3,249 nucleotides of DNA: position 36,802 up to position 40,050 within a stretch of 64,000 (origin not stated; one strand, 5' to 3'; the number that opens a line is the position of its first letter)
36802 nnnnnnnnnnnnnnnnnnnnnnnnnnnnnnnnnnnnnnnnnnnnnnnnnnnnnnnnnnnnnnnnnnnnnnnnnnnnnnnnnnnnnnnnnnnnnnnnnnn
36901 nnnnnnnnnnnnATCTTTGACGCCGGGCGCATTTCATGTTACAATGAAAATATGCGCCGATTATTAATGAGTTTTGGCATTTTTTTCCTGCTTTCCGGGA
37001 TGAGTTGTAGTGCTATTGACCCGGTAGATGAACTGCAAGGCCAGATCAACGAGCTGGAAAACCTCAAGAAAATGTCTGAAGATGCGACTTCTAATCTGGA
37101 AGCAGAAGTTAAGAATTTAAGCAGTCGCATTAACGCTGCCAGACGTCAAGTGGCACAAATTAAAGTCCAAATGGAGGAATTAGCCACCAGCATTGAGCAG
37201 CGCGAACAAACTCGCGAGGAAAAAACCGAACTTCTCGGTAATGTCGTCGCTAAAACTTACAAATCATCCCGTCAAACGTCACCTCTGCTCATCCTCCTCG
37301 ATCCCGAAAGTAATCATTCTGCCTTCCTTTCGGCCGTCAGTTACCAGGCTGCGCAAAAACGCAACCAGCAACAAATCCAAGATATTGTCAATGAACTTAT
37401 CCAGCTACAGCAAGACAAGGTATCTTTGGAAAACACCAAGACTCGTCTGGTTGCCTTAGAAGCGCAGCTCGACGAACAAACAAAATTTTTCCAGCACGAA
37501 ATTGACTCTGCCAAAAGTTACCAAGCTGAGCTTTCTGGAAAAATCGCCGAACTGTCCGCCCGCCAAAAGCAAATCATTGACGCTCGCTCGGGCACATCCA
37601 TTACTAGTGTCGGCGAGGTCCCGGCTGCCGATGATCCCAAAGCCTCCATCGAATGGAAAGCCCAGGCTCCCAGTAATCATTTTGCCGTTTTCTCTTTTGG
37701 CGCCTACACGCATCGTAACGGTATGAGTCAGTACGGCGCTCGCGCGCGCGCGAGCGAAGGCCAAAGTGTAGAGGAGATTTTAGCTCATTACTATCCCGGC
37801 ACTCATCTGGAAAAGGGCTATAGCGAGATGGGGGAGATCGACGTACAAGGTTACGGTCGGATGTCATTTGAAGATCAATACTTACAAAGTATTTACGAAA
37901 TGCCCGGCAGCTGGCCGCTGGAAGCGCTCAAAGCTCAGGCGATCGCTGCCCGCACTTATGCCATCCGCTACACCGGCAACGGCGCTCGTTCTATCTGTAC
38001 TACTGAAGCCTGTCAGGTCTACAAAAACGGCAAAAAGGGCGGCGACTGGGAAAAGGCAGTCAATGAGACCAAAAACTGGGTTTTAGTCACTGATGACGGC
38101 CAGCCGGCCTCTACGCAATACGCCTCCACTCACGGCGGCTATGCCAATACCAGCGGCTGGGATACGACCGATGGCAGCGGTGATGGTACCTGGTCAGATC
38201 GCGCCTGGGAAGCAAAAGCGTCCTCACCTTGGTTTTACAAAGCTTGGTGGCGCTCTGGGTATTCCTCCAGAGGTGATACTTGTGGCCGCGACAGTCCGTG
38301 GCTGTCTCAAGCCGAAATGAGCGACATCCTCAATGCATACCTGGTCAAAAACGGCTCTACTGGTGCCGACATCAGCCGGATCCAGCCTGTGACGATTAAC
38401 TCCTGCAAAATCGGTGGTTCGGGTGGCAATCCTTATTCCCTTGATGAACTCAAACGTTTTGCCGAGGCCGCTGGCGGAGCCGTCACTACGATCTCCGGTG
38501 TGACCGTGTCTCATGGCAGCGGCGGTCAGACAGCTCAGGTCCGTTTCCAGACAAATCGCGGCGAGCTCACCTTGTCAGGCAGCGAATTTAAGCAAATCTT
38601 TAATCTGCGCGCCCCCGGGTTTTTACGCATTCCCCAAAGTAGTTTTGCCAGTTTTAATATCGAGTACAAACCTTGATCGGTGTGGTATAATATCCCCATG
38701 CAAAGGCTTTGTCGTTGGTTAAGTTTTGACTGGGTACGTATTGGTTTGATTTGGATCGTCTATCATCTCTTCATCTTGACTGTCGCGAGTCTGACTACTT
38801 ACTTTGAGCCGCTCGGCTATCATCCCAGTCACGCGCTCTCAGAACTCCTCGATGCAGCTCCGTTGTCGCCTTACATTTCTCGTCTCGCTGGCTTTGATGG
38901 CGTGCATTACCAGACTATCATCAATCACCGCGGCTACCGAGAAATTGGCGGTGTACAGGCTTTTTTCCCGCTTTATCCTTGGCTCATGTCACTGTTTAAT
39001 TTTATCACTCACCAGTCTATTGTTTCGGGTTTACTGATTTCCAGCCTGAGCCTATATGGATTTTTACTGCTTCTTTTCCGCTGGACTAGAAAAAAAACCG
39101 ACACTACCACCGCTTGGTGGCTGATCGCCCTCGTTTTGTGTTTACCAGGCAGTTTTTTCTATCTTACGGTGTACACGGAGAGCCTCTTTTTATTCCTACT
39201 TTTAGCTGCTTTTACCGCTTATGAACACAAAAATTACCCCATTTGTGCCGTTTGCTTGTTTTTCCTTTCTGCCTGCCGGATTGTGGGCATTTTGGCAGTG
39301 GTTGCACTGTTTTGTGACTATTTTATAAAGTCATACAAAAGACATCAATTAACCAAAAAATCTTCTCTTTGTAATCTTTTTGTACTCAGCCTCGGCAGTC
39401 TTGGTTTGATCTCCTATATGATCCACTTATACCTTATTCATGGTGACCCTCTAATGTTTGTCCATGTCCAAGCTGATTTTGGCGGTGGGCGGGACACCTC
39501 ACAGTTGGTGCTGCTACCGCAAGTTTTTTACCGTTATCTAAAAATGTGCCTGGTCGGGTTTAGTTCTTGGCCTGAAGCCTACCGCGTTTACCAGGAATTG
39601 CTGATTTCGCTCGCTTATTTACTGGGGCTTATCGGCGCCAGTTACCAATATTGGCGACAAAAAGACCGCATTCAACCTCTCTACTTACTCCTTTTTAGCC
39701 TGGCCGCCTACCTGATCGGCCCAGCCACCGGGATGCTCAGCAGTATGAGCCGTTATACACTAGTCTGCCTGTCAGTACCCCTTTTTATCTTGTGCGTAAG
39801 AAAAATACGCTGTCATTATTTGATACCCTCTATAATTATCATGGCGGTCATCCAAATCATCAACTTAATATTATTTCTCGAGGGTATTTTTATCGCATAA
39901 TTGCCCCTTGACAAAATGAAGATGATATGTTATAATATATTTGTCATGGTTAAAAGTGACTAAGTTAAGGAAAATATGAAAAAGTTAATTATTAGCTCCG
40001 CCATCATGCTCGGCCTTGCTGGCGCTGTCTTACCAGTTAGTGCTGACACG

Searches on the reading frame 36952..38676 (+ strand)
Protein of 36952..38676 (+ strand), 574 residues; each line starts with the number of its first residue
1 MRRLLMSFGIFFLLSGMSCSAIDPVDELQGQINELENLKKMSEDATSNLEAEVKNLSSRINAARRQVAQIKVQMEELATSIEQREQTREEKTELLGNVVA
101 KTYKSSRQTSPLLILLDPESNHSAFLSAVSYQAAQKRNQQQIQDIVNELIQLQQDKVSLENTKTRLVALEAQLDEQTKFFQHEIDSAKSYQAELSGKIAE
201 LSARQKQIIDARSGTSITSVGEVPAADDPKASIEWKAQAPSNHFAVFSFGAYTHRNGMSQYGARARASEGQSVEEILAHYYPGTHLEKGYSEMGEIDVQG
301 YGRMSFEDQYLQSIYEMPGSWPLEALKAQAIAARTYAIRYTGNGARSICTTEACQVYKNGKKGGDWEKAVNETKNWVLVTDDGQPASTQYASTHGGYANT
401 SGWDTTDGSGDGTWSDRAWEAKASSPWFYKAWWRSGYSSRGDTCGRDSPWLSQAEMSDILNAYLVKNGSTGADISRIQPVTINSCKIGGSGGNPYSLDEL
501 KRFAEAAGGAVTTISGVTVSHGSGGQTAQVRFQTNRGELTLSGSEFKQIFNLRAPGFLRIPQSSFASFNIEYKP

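Call 9: search_protein_families(library=pfam, proteins=[window:36952-38676:+], max_evalue=0.001)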
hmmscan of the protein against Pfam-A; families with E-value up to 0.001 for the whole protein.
window:36952-38676:+ (574 aa): 3 families
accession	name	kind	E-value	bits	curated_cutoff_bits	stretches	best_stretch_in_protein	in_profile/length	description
PF08486.15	SpoIID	-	1.8e-17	64.2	23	1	310-378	16-95/97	Stage II sporulation protein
PF11932.13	DUF3450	-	1.4e-05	24.9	32.6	1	27-104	34-111/241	Protein of unknown function (DUF3450)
PF06009.19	Laminin_II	-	0.00059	20.3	33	1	33-81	73-120/138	Laminin Domain II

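Call 93: search_protein_families(library=ncbifam, proteins=[window:36952-38676:+], max_evalue=0.01)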
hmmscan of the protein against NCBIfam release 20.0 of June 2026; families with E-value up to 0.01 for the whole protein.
window:36952-38676:+ (574 aa): 8 families
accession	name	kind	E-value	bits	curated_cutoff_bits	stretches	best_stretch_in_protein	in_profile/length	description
TIGR02669.1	SpoIID_LytB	domain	9.5e-35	120.8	83.3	2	309-401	10-107/270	SpoIID/LytB domain-containing protein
TIGR02870.1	spore_II_D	equivalog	9.7e-21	74.2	234.75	2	247-288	296-337/338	stage II sporulation protein D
TIGR02169.1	SMC_prok_A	equivalog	8.1e-05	20.5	729.4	1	25-211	698-884/1165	chromosome segregation protein SMC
NF003034.1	PRK03918.1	equivalog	0.00013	20.1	700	1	25-210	505-687/878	DNA double-strand break repair ATPase Rad50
NF047408.1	SA0632_fam_LP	equivalog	0.00025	20.6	70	0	11-67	12-66/68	SA0632 family lipoprotein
TIGR02168.1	SMC_prok_B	equivalog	0.00034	18.5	567.35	1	27-207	320-502/1181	chromosome segregation protein SMC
NF045487.1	ASRP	equivalog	0.00066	18.4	300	1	27-91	342-455/593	archaea-specific SMC-related protein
NF008644.1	PRK11637.1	equivalog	0.0066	15.5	270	1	48-209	36-193/385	murein hydrolase activator EnvC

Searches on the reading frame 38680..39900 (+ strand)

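Call 9: search_protein_families(library=pfam, proteins=[window:38680-39900:+], max_evalue=0.001)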
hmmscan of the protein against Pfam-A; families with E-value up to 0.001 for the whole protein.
window:38680-39900:+ (406 aa): 0 families

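Call 93: search_protein_families(library=ncbifam, proteins=[window:38680-39900:+], max_evalue=0.01)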
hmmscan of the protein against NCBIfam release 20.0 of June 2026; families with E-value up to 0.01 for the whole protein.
window:38680-39900:+ (406 aa): 1 family
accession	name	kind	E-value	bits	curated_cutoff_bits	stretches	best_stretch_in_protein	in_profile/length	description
NF046093.1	AZOBR_p60025_fam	subfamily_domain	1.5e-06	27.7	150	1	97-223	95-220/232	AZOBR_p60025 family cell surface glycopolymer formation protein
